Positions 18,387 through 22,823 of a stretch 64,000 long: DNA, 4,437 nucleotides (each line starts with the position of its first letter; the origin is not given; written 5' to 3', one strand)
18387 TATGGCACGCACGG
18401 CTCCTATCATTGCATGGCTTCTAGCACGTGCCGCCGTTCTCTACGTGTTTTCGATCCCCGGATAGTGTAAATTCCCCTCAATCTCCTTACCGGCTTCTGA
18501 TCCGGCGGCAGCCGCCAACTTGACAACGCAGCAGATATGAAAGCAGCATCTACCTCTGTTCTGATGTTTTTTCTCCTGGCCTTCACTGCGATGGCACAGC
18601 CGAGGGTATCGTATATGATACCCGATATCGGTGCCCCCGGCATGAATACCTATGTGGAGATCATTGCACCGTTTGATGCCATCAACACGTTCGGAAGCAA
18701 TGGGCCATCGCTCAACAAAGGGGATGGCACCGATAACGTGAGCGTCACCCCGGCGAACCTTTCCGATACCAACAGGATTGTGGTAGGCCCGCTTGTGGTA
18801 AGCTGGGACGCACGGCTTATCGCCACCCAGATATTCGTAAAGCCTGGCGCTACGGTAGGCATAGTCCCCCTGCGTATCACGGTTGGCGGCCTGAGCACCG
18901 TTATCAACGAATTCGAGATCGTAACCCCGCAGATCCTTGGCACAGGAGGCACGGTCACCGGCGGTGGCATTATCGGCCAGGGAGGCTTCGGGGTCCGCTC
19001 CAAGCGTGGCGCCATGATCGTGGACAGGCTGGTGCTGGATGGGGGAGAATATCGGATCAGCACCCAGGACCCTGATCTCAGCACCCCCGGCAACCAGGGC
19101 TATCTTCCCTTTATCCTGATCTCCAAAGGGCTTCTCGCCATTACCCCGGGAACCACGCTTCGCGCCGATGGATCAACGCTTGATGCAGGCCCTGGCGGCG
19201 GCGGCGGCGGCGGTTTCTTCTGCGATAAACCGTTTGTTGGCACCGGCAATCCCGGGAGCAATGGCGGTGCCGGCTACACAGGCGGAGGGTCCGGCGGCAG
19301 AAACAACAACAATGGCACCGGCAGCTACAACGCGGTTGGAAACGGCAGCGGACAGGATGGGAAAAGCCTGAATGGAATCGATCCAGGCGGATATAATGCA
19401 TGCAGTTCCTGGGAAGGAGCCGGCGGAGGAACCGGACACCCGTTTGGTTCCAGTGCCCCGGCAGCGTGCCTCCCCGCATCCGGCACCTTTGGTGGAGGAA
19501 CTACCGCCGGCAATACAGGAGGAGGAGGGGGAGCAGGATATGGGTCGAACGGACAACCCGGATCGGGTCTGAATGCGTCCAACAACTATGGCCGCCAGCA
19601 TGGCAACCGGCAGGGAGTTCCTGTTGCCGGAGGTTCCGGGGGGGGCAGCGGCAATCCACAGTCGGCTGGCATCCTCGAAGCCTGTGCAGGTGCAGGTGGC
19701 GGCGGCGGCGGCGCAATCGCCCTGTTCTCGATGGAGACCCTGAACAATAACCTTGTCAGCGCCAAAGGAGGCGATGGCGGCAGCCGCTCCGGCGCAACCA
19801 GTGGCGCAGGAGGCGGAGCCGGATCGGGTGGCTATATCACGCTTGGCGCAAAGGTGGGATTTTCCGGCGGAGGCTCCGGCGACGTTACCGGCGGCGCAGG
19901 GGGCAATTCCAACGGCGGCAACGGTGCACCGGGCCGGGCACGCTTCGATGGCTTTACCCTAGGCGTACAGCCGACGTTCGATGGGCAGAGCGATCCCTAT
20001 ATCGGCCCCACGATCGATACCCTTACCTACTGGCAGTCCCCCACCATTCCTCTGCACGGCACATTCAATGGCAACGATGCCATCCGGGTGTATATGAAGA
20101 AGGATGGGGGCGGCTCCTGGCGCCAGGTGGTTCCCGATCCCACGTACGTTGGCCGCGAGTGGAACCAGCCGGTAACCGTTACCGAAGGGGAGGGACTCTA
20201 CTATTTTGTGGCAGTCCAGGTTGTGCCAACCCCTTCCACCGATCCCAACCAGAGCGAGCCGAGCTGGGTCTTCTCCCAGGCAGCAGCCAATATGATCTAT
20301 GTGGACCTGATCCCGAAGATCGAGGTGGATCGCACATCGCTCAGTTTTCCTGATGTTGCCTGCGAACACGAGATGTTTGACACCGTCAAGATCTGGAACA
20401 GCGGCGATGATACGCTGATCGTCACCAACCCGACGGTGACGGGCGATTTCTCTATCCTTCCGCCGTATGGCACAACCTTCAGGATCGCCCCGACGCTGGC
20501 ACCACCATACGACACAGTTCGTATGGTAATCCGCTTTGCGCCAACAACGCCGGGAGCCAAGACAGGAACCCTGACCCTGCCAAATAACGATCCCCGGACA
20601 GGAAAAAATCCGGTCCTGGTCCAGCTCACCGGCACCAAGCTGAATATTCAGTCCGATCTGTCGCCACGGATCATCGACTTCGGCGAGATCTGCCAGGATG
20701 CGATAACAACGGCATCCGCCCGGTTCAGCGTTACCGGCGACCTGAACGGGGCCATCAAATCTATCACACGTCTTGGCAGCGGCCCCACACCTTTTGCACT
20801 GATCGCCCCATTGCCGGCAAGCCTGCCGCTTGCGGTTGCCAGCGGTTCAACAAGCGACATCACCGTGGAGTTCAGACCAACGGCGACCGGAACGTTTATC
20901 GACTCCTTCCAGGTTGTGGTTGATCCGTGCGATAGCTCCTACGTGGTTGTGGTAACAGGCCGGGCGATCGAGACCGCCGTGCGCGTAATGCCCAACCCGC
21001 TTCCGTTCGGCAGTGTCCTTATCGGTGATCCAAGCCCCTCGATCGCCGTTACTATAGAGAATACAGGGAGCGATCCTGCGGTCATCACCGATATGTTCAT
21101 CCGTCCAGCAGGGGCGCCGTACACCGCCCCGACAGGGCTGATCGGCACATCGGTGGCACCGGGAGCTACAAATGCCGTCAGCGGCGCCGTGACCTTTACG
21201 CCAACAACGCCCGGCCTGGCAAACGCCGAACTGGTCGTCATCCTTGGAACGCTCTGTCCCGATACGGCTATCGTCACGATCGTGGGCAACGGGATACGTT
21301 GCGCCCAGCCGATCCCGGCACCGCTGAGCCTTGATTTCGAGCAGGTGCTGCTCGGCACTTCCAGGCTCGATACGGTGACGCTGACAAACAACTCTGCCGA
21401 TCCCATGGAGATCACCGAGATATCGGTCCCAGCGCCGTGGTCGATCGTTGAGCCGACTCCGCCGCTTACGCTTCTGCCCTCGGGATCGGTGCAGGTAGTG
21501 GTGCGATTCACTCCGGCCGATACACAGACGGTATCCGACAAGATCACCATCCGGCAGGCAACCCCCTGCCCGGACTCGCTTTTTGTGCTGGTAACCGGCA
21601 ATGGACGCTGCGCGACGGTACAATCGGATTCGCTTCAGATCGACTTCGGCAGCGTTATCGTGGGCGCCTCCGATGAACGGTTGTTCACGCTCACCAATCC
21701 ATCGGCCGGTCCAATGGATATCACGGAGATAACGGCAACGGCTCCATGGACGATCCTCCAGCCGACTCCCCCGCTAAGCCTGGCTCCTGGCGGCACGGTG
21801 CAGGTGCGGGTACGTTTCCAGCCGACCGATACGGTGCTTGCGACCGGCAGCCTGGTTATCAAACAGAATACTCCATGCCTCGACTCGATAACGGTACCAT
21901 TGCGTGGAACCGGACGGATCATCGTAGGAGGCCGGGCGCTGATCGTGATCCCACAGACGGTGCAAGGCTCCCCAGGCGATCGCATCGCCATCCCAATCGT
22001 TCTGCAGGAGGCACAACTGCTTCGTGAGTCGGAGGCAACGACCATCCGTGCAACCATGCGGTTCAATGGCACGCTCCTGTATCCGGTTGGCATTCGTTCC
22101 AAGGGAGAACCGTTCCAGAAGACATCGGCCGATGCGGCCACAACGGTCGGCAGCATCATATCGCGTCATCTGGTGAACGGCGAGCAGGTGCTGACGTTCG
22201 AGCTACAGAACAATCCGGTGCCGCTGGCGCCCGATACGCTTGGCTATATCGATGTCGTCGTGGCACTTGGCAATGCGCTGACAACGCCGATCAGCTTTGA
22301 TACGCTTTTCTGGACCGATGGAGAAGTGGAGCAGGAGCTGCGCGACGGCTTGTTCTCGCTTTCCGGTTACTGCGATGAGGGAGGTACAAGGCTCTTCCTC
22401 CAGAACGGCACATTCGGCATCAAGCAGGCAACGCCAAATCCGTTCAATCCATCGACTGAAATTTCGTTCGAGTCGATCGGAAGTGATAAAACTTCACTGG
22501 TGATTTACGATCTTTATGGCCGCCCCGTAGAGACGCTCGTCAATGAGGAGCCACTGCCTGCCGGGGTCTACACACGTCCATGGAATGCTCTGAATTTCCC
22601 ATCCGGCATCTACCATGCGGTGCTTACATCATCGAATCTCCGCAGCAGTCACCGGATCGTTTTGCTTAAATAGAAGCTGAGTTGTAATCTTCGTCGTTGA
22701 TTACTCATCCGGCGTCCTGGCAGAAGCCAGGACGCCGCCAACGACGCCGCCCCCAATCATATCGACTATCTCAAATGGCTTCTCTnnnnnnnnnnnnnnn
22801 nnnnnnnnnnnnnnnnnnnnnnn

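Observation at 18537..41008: Recurrent two-gene module: giant T9SS cargo followed immediately by a paralogous OmpA-like protein with a barrel and two OmpA_C domains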

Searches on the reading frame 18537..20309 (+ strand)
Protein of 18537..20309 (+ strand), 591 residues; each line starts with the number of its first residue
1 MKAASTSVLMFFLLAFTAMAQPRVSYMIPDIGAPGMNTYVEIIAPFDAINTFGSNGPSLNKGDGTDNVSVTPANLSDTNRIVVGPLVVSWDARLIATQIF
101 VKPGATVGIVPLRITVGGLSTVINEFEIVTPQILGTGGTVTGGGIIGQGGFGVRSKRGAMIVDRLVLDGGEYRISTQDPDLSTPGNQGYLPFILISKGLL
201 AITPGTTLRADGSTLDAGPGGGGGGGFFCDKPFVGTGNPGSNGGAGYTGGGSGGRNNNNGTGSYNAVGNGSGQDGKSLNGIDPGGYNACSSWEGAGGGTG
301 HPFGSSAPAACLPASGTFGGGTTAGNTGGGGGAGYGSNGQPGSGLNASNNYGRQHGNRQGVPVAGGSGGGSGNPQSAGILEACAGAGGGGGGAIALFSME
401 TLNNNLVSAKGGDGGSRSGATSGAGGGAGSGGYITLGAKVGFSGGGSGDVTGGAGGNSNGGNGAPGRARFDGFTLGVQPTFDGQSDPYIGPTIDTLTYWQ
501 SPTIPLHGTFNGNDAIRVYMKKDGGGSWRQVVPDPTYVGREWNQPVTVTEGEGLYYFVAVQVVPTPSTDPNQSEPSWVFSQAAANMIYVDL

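Call 47: search_protein_families(library=pfam, proteins=[window:18537-20309:+], max_evalue=10)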
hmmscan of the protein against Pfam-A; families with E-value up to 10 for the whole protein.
seq(591 aa): 1 family
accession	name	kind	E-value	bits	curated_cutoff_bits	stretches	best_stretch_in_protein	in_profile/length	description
PF15820.10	ECSCR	-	0.15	12.4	27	1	373-405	62-94/104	Endothelial cell-specific chemotaxis regulator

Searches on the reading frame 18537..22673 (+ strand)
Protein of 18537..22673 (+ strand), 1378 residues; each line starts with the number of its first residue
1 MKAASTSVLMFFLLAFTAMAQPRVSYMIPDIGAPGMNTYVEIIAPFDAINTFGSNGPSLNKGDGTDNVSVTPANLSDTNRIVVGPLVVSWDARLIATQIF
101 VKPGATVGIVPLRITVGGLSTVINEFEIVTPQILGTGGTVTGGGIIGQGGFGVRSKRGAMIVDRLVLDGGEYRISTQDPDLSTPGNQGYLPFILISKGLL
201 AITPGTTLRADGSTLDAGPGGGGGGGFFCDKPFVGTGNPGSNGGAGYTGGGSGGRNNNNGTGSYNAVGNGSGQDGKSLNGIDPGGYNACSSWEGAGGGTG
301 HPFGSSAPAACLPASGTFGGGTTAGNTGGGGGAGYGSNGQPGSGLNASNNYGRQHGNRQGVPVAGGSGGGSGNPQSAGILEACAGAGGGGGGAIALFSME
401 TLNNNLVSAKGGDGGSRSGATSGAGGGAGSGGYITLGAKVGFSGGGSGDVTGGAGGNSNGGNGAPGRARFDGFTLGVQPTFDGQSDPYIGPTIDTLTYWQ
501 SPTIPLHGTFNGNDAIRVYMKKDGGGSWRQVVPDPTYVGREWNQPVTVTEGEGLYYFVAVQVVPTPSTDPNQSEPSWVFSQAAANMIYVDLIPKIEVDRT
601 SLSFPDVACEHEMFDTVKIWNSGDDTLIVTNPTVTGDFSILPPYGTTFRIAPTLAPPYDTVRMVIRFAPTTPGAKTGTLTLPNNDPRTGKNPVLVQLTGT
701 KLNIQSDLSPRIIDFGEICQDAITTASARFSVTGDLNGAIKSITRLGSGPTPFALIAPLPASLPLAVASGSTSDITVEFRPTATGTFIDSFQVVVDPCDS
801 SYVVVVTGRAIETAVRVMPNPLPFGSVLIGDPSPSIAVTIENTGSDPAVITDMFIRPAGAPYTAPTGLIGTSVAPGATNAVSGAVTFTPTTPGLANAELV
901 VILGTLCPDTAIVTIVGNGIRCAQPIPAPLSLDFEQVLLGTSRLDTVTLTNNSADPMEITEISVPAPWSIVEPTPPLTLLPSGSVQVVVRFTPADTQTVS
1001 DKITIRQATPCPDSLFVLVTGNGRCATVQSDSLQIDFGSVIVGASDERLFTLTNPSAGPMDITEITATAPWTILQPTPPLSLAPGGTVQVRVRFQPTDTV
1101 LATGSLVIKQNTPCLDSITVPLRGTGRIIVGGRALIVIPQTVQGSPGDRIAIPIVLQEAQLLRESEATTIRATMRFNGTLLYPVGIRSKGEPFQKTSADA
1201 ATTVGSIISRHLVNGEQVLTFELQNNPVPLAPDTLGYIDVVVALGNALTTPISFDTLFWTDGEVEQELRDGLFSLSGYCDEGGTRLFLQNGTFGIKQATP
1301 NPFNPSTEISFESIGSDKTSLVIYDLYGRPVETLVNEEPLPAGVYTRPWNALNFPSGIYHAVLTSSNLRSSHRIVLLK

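Call 7: search_protein_families(library=pfam, proteins=[window:18537-22673:+], max_evalue=0.01)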
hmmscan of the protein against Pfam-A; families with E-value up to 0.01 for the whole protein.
window:18537-22673:+ (1378 aa): 12 families
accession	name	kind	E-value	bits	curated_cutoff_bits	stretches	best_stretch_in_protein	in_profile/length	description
PF15780.11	ASH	-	1.9e-24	86.1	27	2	1032-1112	11-92/98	Abnormal spindle-like microcephaly-assoc'd, ASPM-SPD-2-Hydin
PF22544.2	HYDIN_VesB_CFA65-like_Ig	-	4.6e-24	85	25.5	2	1031-1124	6-99/100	HYDIN/CFA65/VesB-like, Ig-like domain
PF22073.2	Cep192_D4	-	2.2e-23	83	35.5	3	1028-1126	4-111/112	Cep192 domain 4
PF07610.17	DUF1573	-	2e-14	53.8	26.1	1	1031-1108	4-81/98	Protein of unknown function (DUF1573)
PF24507.1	Ig_CFAP65_4th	-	4.5e-11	43.4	27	0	767-808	34-74/76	CFAP65, fourth Ig-like domain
PF24499.1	Ig_TMEM131L_4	-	2.4e-10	41.4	27.8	1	1079-1121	90-132/136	TMEM131L fourth Ig-like domain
PF24798.1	Ig-CFAP74_4th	-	4.6e-09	36.8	28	1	931-1007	5-81/95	CFAP74 forth Ig-like domain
PF22067.2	Cep192_D3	-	4.8e-07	30.2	27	0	1040-1124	13-97/99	Cep192 domain 3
PF22066.2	Cep192_D8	-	1.5e-06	28.8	33.5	0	932-1008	13-87/101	Cep192 domain 8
PF12371.14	TMEM131_like_N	-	0.00039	21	28.8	0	929-1003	5-80/84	Transmembrane protein 131-like N-terminal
PF24770.2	Ig-CFAP74_2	-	0.00049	21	27.4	0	1033-1056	6-29/185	CFAP74 second Ig-like domain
PF18962.6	Por_Secre_tail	-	0.0017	19.1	27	1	1300-1375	3-74/75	Secretion system C-terminal sorting domain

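Call 8: search_protein_families(library=ncbifam, proteins=[window:18537-22673:+], max_evalue=0.01)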
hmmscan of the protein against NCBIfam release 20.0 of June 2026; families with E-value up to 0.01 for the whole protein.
window:18537-22673:+ (1378 aa): 2 families
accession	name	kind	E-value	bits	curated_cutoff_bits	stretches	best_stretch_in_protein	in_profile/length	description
NF012200.0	choice_anch_D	domain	2.5e-50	169.5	45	5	913-1009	3-105/108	choice-of-anchor D domain-containing protein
TIGR04183.1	Por_Secre_tail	domain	5.6e-06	26.2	23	1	1299-1375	2-70/72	T9SS type A sorting domain-containing protein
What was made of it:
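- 22431..22661 (+): Cargo 1 T9SS type A C-terminal sorting domain (aa 1299-1375). TIGR04183 26.2 bits against a cutoff of 23 (call 8).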
